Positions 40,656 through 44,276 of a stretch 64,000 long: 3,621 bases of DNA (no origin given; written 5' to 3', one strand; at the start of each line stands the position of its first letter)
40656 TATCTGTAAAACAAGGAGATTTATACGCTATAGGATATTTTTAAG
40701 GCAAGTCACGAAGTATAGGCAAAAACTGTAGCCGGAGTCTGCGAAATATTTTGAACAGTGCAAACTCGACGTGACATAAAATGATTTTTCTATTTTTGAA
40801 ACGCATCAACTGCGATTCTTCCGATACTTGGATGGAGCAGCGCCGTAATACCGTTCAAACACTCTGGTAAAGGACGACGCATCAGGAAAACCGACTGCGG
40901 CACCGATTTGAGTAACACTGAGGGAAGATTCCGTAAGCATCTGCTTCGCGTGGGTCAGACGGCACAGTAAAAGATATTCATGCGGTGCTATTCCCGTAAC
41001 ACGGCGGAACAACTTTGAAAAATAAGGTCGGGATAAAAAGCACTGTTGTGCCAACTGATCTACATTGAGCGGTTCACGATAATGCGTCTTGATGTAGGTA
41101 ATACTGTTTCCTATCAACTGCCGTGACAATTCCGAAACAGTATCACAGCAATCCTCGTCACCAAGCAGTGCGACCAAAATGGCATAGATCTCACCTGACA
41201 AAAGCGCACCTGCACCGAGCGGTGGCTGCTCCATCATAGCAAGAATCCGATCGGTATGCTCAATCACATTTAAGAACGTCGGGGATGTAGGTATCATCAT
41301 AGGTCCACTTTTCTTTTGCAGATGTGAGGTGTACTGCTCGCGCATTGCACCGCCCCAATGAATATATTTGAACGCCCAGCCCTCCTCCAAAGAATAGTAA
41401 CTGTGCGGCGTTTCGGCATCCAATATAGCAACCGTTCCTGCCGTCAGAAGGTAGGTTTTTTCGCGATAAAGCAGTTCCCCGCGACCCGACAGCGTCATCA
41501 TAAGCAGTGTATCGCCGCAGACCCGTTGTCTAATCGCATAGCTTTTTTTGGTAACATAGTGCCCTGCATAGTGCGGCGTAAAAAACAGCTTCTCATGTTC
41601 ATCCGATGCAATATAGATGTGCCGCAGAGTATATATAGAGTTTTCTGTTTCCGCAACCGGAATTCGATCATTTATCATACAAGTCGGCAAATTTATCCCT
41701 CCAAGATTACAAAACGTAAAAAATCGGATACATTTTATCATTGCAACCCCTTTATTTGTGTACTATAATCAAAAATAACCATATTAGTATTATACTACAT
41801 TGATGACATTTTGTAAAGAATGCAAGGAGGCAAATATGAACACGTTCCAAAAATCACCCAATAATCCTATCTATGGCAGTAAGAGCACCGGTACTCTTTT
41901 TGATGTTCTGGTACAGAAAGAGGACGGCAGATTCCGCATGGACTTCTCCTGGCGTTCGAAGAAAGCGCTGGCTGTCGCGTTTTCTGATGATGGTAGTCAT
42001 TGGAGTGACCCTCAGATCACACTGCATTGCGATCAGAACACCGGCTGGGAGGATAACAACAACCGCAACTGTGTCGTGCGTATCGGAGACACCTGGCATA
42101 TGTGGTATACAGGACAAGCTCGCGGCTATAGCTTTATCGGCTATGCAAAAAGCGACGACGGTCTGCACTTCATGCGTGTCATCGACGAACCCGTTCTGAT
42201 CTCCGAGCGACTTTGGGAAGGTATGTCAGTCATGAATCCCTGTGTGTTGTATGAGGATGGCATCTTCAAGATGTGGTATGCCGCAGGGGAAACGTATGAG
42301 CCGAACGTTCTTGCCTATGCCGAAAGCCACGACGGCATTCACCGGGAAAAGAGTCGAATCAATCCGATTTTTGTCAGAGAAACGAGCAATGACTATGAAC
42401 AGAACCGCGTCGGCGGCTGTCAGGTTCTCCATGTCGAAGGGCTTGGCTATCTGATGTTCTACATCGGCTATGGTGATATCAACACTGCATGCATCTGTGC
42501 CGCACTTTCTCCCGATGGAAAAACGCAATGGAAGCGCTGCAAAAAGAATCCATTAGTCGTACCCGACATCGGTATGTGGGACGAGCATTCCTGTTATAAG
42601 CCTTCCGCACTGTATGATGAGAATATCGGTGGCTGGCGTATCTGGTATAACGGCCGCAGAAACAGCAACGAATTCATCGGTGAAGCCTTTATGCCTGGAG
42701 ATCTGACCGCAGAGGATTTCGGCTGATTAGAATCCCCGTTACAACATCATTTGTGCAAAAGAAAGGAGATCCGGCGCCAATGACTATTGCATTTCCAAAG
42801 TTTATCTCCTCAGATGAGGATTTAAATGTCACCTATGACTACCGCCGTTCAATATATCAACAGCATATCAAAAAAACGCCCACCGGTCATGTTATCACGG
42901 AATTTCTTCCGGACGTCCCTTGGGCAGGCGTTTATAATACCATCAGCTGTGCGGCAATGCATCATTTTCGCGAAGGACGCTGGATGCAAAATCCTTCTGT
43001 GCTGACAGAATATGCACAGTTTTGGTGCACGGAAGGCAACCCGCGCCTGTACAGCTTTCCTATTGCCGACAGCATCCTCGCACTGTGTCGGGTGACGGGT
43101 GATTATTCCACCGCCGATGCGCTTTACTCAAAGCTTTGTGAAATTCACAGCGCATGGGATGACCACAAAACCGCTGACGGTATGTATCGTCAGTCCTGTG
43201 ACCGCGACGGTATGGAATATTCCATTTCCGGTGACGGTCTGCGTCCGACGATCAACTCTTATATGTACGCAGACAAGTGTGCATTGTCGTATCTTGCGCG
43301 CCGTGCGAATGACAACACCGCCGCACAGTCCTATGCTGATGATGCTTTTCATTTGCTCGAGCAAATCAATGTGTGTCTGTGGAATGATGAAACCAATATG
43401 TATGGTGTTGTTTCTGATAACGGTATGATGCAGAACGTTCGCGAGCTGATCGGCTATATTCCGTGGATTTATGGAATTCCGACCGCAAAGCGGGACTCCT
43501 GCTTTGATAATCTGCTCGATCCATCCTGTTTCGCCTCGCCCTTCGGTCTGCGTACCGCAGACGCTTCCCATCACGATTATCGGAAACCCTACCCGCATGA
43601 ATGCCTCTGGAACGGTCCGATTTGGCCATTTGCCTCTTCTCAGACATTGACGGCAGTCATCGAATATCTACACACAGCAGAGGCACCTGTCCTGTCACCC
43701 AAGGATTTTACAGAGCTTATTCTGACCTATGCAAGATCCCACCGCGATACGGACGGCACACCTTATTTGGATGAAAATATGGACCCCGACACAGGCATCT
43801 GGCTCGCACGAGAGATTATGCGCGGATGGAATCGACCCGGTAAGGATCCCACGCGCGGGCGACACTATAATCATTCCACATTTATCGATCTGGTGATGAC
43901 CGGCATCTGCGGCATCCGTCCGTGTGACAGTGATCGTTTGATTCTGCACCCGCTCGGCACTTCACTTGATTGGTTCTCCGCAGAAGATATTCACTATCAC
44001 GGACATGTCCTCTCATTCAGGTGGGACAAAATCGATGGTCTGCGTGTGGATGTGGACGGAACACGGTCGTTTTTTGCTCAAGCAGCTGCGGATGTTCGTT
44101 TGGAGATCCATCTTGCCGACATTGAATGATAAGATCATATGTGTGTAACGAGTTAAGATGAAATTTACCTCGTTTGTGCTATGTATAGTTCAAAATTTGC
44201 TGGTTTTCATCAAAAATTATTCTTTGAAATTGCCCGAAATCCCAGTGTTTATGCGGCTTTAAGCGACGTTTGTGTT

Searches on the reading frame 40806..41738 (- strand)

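Call 20: search_protein_families(library=pfam, proteins=[window:40806-41738:-], max_evalue=0.001)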
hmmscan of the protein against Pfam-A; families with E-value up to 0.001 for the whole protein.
window:40806-41738:- (310 aa): 4 families
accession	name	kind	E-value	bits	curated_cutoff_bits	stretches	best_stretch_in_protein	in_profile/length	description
PF12833.13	HTH_18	-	2.1e-24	86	33.6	1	229-307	1-79/80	Helix-turn-helix domain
PF00165.29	HTH_AraC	-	1.9e-21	76.1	26.6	2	216-256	1-41/42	Bacterial regulatory helix-turn-helix proteins, AraC family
PF02311.25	AraC_binding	-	1.2e-10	41.7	21.1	1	64-171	11-115/135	AraC-like ligand binding domain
PF07883.17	Cupin_2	-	0.00096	19.3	27.2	0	82-124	24-65/70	Cupin domain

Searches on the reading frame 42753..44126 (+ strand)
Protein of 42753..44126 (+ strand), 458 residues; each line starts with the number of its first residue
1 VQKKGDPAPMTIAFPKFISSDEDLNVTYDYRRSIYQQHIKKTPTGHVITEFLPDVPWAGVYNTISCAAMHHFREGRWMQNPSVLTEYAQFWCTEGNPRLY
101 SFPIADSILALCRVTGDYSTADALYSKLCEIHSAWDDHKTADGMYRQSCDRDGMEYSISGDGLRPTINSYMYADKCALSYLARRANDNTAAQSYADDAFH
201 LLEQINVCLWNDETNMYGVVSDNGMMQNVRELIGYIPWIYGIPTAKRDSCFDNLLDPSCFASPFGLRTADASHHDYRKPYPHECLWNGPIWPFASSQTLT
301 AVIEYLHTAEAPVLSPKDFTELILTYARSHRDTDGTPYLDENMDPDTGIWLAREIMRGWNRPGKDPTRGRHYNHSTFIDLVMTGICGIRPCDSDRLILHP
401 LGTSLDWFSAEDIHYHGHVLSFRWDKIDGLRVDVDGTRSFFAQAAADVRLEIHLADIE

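Call 20: search_protein_families(library=pfam, proteins=[window:42753-44126:+], max_evalue=0.001)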
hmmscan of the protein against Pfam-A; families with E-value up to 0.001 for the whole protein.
window:42753-44126:+ (458 aa): 2 families
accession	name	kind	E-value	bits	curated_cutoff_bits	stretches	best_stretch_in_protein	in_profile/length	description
PF22422.2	MGH1-like_GH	-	4.9e-60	204.4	27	1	61-375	2-356/356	Mannosylglycerate hydrolase MGH1-like glycoside hydrolase domain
PF01204.24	Trehalase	-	0.00043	19.7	21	1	167-217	309-359/512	Trehalase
